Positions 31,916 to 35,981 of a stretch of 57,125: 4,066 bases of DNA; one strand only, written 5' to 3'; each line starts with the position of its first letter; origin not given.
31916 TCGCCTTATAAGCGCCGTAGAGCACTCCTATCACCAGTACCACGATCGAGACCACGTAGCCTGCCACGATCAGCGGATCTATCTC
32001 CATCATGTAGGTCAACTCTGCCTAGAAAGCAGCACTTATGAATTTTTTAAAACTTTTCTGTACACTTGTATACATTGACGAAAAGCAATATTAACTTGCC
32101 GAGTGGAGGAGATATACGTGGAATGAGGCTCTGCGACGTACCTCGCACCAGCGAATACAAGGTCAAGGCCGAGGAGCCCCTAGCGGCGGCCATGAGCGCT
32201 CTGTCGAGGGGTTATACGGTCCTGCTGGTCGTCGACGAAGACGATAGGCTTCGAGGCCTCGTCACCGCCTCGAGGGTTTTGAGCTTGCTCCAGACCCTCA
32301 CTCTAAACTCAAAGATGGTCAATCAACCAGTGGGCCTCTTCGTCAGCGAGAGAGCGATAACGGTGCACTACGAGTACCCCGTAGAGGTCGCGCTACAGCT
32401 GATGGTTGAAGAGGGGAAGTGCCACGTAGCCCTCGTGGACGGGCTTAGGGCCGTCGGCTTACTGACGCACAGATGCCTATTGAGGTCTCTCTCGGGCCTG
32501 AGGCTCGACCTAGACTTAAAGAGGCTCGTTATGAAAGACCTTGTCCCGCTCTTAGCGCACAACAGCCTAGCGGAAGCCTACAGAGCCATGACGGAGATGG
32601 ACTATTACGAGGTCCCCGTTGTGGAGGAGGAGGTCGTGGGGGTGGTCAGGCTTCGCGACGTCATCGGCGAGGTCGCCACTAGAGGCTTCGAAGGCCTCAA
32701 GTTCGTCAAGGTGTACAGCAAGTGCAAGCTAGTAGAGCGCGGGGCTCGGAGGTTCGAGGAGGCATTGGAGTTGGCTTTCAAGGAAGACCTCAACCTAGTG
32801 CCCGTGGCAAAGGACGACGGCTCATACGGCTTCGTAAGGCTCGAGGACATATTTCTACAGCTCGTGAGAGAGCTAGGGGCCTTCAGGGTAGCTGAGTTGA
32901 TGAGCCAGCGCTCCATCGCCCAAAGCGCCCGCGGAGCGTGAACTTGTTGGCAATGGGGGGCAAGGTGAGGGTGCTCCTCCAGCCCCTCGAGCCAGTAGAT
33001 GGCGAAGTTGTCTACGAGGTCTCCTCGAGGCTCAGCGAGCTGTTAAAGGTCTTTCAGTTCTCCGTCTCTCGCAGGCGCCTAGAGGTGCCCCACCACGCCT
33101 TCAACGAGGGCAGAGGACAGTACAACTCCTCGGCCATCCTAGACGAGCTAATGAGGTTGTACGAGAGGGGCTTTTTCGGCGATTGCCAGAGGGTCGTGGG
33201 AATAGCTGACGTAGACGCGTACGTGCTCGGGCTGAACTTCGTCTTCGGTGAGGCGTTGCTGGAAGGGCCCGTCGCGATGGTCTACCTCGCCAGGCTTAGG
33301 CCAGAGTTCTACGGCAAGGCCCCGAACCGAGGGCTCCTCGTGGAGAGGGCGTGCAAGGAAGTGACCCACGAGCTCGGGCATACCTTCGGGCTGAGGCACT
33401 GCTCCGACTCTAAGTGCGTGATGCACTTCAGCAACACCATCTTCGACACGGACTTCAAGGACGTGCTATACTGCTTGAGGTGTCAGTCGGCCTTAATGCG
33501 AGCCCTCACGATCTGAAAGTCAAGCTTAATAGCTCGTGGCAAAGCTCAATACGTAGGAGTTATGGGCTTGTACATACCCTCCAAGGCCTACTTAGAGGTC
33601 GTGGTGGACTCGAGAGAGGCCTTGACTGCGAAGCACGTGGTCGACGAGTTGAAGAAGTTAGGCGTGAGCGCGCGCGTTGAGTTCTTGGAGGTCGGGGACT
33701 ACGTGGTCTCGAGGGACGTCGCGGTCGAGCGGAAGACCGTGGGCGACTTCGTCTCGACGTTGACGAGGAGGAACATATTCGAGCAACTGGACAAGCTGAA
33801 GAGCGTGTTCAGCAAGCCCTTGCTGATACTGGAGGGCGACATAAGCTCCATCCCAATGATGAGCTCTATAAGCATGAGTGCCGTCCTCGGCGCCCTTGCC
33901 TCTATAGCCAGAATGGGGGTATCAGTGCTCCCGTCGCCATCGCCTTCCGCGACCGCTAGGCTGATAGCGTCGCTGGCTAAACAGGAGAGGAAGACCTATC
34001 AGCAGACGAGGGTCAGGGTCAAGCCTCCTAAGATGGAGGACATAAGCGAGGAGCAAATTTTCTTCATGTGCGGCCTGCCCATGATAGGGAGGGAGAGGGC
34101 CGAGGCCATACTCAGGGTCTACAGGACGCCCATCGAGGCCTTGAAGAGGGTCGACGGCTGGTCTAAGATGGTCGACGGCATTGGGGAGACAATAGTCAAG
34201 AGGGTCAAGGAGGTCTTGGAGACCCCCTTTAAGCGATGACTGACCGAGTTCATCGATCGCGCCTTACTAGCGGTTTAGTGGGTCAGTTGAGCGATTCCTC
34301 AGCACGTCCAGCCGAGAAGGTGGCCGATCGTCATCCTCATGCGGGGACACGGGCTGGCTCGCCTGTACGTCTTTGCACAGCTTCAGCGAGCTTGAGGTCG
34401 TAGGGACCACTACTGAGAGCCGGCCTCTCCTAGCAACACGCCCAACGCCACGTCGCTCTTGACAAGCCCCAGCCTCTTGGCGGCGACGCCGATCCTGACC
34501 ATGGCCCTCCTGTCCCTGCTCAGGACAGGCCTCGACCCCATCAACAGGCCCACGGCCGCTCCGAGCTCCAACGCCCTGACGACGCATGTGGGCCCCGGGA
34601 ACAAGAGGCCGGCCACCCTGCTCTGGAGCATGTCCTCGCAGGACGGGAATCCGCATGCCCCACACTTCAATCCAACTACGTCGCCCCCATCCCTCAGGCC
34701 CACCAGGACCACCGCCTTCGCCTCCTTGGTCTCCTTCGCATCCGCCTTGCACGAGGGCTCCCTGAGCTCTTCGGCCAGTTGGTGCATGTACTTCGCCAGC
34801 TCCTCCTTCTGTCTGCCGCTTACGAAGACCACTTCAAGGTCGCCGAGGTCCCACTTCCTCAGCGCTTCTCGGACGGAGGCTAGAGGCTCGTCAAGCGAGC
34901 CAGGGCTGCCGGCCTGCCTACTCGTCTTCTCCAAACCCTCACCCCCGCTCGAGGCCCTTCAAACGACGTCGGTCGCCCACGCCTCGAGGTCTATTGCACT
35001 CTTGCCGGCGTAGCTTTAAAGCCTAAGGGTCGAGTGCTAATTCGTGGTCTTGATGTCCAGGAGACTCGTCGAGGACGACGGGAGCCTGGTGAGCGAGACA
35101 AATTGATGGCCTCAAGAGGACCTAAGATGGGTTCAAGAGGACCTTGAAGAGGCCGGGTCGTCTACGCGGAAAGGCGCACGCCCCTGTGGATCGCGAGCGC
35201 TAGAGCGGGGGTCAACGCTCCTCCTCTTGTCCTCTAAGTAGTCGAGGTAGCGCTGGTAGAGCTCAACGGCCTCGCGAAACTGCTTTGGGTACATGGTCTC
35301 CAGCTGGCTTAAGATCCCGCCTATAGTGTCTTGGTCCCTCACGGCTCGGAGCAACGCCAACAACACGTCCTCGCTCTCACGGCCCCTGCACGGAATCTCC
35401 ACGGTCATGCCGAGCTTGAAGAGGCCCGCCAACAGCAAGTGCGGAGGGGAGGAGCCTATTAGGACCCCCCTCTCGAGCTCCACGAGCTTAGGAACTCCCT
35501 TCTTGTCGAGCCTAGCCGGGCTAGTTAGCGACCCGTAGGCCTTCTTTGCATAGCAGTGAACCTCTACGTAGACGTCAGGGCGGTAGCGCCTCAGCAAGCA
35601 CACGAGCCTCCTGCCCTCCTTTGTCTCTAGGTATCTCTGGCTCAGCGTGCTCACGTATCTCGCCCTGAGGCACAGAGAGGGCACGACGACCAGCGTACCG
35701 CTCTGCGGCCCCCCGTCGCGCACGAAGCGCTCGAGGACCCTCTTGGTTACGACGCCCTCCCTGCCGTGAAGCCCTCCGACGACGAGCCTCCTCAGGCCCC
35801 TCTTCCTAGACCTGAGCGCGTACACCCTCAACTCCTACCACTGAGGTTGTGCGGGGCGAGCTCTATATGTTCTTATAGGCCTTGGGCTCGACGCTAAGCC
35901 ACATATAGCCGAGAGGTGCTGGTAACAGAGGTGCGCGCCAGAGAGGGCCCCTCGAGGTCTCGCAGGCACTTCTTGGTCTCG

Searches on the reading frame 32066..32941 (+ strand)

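Call 59: search_protein_families(library=pfam, proteins=[window:32066-32941:+], max_evalue=0.001)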
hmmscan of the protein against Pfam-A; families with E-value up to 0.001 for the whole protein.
window:32066-32941:+ (291 aa): 1 family
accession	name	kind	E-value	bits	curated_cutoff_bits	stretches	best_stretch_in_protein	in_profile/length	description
PF00571.33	CBS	-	5.3e-25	87.9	24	3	24-75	3-55/57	CBS domain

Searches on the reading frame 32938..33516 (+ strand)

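Call 59: search_protein_families(library=pfam, proteins=[window:32938-33516:+], max_evalue=0.001)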
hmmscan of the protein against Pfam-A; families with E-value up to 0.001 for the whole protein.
window:32938-33516:+ (192 aa): 2 families
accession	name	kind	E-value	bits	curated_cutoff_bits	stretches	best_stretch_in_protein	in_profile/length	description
PF07998.17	Peptidase_M54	-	7.1e-29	101.6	24.4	1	47-187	53-193/194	Peptidase family M54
PF00413.30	Peptidase_M10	-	0.00066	20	24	1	142-164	112-134/159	Matrixin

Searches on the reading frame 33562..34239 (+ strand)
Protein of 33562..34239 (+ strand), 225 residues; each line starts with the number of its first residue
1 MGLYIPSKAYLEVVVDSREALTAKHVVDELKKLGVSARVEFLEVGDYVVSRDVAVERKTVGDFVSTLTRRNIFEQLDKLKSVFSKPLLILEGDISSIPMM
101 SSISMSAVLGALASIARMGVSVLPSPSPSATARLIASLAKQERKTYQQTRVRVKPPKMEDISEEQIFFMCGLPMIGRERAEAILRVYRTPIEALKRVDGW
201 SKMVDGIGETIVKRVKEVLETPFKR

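Call 15: find_encoding_contigs(protein=window:33562-34239:+, flank=10000, max_places=1)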
Protein window:33562-34239:+ (225 aa): no gene with exactly this product is on record in the collection.

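Call 59: search_protein_families(library=pfam, proteins=[window:33562-34239:+], max_evalue=0.001)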
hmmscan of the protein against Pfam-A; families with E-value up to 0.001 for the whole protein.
window:33562-34239:+ (225 aa): 1 family
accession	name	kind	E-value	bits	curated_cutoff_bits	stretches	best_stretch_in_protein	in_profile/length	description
PF02732.21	ERCC4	-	7e-25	88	24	1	15-138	1-140/140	ERCC4 domain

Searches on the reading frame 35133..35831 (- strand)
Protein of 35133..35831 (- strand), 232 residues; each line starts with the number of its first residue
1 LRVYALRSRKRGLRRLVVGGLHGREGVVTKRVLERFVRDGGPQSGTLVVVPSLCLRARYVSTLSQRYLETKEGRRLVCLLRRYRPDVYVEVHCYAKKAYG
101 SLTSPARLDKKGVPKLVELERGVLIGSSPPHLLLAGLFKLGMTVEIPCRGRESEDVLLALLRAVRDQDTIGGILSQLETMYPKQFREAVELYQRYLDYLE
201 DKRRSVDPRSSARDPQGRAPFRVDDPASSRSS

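Call 59: search_protein_families(library=pfam, proteins=[window:35133-35831:-], max_evalue=0.001)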
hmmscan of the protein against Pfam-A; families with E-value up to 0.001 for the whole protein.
window:35133-35831:- (232 aa): 1 family
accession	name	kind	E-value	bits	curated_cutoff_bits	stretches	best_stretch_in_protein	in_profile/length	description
PF09892.16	DUF2119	-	5.1e-47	160.1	30.5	1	12-195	3-186/188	Uncharacterized protein conserved in archaea (DUF2119)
